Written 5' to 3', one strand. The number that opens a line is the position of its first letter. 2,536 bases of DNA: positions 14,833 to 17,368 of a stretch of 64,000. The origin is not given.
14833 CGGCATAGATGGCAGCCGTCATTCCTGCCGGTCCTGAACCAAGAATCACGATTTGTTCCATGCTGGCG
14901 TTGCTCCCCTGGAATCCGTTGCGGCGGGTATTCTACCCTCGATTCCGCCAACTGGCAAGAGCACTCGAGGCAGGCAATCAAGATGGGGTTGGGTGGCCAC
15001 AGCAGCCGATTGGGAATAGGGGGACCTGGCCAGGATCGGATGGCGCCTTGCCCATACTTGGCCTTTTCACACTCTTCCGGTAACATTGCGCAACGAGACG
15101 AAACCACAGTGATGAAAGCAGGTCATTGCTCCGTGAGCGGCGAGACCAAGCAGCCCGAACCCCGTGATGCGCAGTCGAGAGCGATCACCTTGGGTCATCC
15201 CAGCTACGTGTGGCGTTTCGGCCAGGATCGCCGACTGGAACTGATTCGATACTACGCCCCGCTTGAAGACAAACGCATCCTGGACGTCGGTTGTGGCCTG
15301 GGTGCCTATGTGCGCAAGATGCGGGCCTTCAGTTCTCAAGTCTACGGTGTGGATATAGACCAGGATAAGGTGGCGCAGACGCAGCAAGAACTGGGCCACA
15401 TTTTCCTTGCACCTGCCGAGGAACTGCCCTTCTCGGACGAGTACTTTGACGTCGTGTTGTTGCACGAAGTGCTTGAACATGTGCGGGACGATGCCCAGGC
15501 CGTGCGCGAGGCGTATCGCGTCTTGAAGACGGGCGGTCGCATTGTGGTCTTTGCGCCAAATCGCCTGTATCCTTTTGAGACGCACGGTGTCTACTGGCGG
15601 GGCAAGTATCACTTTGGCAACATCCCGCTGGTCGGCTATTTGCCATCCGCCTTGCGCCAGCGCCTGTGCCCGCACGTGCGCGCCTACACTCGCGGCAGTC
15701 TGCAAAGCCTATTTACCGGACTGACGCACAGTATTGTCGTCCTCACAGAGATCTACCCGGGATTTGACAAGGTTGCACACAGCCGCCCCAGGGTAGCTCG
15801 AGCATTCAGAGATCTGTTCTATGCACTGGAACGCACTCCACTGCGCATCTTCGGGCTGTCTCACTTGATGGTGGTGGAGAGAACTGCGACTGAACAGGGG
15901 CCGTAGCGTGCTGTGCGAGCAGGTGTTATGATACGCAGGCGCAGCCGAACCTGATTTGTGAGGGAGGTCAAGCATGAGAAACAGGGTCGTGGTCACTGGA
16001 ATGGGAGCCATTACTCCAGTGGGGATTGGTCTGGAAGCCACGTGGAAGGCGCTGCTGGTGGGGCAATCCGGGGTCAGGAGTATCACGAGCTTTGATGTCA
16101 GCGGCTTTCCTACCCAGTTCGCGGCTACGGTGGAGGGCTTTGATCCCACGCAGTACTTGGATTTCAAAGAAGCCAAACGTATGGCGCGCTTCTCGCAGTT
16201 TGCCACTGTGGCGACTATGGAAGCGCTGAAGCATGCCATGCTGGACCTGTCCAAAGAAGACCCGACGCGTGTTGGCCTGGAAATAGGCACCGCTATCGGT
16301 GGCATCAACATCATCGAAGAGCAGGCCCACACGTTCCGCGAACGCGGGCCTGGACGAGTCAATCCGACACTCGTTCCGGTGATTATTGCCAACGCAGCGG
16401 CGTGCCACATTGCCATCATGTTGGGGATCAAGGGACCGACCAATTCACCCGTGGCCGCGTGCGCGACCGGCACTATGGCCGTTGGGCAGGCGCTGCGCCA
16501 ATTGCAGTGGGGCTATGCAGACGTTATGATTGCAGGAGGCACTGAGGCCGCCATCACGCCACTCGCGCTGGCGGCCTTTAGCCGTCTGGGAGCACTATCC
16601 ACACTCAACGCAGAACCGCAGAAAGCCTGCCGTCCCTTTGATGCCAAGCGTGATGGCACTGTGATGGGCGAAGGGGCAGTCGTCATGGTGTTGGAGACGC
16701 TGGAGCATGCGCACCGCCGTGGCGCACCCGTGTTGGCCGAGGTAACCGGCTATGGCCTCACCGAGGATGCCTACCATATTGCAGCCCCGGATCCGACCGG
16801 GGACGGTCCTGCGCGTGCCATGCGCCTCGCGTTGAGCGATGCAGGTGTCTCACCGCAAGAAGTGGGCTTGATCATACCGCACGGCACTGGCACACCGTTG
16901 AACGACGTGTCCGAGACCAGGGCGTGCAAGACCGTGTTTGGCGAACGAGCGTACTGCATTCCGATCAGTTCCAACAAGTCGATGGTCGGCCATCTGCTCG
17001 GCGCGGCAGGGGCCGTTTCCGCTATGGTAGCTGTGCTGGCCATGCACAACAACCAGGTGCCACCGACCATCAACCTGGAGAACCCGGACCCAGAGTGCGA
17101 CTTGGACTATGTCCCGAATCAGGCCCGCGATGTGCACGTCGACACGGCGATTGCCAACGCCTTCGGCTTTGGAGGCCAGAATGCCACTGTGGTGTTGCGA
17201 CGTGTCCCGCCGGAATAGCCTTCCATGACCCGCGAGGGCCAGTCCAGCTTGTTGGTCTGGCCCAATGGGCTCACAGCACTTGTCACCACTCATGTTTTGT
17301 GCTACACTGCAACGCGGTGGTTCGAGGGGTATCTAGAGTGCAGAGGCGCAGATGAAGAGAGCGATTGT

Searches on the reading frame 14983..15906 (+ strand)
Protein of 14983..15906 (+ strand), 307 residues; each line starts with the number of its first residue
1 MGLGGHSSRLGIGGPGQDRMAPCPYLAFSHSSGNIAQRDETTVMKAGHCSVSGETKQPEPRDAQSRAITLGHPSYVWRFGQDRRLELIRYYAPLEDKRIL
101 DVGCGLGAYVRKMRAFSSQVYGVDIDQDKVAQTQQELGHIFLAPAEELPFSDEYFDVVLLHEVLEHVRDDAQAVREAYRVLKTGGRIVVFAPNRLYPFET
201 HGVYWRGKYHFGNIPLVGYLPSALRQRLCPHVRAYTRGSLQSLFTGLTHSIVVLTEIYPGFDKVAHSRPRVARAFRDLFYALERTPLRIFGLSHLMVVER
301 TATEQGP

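Call 90: search_protein_families(library=pfam, proteins=[window:14983-15906:+], max_evalue=0.0001)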
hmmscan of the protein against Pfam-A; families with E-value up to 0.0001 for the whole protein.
window:14983-15906:+ (307 aa): 10 families
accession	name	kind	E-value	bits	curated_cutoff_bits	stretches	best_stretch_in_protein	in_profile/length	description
PF08241.18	Methyltransf_11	-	1.7e-24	86.7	21.2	1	100-189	1-95/95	Methyltransferase domain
PF13649.12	Methyltransf_25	-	7.7e-18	65.4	27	1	99-185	1-97/97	Methyltransferase domain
PF13489.12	Methyltransf_23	-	3.1e-16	60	27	1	85-208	10-135/164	Methyltransferase domain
PF13847.12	Methyltransf_31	-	3.3e-16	59.7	27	1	96-195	4-115/145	Methyltransferase domain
PF08242.18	Methyltransf_12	-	5.3e-14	53.2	30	1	100-187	1-98/98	Methyltransferase domain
PF01209.24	Ubie_methyltran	-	4.7e-11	42.9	20.1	1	87-204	39-166/233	ubiE/COQ5 methyltransferase family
PF08003.17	Methyltransf_9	-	5.5e-06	26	23.8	1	88-189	108-217/315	Protein of unknown function (DUF1698)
PF07021.18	MetW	-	1e-05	25.7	21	1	97-193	15-111/193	Methionine biosynthesis protein MetW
PF05219.18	DREV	-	1.9e-05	24.3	26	1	92-189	90-186/265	DREV methyltransferase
PF02353.26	CMAS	-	3.8e-05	23.6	27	1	97-192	64-167/273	Mycolic acid cyclopropane synthetase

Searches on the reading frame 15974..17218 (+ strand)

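Call 90: search_protein_families(library=pfam, proteins=[window:15974-17218:+], max_evalue=0.0001)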
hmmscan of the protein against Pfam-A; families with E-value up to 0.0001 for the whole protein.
window:15974-17218:+ (414 aa): 2 families
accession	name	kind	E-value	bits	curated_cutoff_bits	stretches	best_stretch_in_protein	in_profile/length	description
PF00109.32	ketoacyl-synt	-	1.1e-53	182.9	20.8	1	3-246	2-252/252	Beta-ketoacyl synthase, N-terminal domain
PF02801.28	Ketoacyl-synt_C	-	3.8e-36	124.1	20.8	1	254-369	1-119/119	Beta-ketoacyl synthase, C-terminal domain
